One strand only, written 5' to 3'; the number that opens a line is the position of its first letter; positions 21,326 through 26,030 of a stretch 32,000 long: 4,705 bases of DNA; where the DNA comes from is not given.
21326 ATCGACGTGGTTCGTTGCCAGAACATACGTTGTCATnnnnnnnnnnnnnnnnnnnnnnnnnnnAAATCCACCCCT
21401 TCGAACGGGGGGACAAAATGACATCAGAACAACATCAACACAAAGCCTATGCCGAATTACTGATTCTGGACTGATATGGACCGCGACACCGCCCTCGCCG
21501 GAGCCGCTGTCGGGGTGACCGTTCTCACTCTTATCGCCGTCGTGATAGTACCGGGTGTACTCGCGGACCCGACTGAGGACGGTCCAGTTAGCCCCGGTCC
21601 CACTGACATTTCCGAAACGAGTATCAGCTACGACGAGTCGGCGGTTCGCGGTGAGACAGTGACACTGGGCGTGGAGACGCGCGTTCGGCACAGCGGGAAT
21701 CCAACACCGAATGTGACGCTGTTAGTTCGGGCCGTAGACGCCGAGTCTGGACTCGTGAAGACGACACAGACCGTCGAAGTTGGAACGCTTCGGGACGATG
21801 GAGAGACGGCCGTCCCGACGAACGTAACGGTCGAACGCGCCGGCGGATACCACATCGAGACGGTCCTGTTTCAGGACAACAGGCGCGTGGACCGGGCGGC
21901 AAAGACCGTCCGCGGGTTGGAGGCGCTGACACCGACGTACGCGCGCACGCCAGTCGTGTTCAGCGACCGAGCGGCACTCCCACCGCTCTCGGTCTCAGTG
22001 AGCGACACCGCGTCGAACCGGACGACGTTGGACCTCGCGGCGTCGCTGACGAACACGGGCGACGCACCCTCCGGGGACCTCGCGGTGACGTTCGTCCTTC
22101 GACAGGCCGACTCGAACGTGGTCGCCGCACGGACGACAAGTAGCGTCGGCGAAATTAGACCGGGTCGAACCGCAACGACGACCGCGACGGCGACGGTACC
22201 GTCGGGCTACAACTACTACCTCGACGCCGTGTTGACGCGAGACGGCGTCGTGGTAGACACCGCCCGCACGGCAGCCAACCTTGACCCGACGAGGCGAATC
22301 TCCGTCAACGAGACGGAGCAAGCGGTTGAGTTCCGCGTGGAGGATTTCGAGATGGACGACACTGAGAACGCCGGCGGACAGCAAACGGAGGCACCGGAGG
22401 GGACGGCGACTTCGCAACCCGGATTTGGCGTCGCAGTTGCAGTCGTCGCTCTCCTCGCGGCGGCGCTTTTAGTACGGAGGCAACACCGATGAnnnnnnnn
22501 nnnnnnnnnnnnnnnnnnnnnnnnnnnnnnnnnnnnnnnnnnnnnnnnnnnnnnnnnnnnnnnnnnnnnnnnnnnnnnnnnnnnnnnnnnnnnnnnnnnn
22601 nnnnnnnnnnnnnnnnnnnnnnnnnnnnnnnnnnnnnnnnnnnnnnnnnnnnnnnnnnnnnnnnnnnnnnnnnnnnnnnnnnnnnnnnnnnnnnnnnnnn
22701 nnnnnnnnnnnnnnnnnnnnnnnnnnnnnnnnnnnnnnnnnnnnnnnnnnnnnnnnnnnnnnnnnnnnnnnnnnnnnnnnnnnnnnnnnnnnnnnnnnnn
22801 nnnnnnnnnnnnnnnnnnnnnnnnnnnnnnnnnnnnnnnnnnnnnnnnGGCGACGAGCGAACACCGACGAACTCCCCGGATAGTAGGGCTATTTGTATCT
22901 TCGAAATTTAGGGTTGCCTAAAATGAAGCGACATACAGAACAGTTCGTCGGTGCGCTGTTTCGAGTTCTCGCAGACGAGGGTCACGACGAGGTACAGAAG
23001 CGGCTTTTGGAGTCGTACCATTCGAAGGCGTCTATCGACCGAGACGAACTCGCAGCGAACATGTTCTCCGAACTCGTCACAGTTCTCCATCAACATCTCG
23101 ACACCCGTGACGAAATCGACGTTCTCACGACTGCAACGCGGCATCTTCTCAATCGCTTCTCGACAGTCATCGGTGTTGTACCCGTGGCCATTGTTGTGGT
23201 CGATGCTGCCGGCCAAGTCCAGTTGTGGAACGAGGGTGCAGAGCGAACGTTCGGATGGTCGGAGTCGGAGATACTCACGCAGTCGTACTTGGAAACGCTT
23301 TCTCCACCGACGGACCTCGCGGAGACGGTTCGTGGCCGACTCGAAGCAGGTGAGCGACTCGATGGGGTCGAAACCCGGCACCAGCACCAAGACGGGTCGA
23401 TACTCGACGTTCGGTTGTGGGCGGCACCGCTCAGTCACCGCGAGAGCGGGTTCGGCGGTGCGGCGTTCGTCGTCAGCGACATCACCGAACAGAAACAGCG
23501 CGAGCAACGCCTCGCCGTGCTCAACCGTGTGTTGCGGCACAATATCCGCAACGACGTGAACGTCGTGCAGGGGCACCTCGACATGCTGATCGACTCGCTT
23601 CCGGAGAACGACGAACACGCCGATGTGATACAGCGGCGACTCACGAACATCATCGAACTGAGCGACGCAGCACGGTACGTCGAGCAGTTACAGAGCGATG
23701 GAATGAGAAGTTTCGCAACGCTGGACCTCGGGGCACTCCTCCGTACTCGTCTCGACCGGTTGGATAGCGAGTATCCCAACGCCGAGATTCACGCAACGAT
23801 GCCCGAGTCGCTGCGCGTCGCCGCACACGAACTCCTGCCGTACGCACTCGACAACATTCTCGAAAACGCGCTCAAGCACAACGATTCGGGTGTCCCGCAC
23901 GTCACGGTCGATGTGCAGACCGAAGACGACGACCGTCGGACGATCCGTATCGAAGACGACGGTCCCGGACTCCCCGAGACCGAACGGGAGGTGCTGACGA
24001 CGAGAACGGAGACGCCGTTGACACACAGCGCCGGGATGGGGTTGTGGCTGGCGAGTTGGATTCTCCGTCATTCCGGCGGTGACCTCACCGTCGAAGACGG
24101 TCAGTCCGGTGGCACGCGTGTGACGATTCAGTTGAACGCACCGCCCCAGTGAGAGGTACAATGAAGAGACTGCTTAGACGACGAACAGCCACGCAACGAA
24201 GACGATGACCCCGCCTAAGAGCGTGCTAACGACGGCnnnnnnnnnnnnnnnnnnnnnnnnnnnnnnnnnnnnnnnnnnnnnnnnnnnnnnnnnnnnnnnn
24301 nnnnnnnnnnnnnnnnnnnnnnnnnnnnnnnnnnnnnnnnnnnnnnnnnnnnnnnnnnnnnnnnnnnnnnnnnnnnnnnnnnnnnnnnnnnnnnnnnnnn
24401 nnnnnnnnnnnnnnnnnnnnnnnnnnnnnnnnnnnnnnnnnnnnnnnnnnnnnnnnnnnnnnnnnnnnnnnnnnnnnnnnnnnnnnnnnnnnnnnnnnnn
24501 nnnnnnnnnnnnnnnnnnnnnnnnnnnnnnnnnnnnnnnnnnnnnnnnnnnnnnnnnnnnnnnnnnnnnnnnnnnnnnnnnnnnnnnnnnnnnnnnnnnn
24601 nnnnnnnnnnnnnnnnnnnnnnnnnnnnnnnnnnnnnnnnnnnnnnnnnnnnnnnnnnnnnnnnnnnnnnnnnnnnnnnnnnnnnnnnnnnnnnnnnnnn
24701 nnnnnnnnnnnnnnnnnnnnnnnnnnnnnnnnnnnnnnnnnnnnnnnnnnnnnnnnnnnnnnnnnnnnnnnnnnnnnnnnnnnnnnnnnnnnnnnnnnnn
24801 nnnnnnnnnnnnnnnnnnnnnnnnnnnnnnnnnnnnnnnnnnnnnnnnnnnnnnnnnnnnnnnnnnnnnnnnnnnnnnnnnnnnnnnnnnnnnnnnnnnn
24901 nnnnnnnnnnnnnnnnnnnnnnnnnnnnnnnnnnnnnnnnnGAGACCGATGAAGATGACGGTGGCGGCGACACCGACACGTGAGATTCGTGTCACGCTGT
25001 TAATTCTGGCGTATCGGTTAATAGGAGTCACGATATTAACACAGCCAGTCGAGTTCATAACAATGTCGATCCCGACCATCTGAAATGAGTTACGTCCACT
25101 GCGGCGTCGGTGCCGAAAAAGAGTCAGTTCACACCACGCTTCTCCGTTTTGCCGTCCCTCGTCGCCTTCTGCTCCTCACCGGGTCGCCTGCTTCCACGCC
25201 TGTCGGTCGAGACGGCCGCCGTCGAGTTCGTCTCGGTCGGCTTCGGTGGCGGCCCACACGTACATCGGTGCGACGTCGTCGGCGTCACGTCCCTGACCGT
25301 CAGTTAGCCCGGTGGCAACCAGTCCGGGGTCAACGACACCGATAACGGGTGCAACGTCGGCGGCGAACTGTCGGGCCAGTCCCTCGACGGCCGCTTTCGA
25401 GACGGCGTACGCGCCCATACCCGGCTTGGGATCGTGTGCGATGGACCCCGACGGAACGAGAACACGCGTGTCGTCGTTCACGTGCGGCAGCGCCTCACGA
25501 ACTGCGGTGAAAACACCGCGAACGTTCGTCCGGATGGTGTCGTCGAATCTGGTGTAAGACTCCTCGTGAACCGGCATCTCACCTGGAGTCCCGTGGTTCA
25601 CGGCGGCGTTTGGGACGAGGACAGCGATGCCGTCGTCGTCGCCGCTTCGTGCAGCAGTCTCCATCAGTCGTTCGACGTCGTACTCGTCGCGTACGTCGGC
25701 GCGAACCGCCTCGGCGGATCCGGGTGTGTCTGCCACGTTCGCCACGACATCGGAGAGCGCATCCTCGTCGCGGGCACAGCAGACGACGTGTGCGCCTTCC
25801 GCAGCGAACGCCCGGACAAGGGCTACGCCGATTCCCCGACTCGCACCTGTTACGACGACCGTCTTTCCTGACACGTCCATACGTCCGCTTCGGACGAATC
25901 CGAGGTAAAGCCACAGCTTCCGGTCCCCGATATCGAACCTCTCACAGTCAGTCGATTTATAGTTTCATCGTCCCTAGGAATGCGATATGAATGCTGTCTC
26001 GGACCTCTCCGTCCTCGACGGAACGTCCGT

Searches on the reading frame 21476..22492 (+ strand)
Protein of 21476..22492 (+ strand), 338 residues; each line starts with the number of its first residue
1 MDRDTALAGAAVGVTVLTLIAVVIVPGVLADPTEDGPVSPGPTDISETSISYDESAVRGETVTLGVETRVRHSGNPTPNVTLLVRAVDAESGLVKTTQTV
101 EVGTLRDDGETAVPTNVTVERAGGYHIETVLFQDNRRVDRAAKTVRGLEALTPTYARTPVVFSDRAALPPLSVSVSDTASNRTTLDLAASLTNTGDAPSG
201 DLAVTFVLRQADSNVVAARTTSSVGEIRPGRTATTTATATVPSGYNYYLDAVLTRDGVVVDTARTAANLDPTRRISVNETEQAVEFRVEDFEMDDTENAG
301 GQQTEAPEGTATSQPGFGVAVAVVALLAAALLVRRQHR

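Call 55: search_protein_families(library=pfam, proteins=[window:21476-22492:+], max_evalue=0.01)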
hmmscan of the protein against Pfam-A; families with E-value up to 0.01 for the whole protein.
window:21476-22492:+ (338 aa): 4 families
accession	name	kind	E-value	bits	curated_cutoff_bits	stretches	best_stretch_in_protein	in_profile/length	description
PF24318.1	DUF7490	-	8.1e-64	212.3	27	2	48-149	5-106/106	Domain of unknown function (DUF7490)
PF18204.6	PGF-CTERM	-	1.5e-08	34.8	18.8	1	314-336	1-23/23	PGF-CTERM motif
PF07705.17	CARDB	-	4.2e-07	30.5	22.7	1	174-263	10-93/101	CARDB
PF10342.15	Kre9_KNH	-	0.00078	20.6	24.6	0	198-255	22-79/94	Kre9/KNH-like N-terminal Ig-like domain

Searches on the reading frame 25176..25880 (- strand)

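Call 55: search_protein_families(library=pfam, proteins=[window:25176-25880:-], max_evalue=0.01)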
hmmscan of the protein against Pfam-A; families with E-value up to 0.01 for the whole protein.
window:25176-25880:- (234 aa): 8 families
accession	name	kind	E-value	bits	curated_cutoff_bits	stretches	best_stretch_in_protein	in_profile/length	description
PF00106.31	adh_short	-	1.1e-36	126.7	26.6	1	6-196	1-190/195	short chain dehydrogenase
PF13561.12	adh_short_C2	-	3.6e-31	109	27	1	12-198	1-186/236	Enoyl-(Acyl carrier protein) reductase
PF08659.16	KR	-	2.7e-08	34.4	22.6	1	7-179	2-170/180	KR domain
PF01370.27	Epimerase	-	9.1e-06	25.7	20.9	1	8-174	1-158/240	NAD dependent epimerase/dehydratase family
PF13460.12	NAD_binding_10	-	0.00058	20.2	27.2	1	12-74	1-59/184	NAD(P)H-binding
PF23441.1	SDR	-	0.0016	18.3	27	1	122-196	125-202/258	SDR-like rossmann domain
PF02719.21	Polysacc_synt_2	-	0.0032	17.1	20.2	1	8-157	1-140/293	Polysaccharide biosynthesis protein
PF02882.25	THF_DHG_CYH_C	-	0.0035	17.1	27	1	2-48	33-79/160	Tetrahydrofolate dehydrogenase/cyclohydrolase, NAD(P)-binding domain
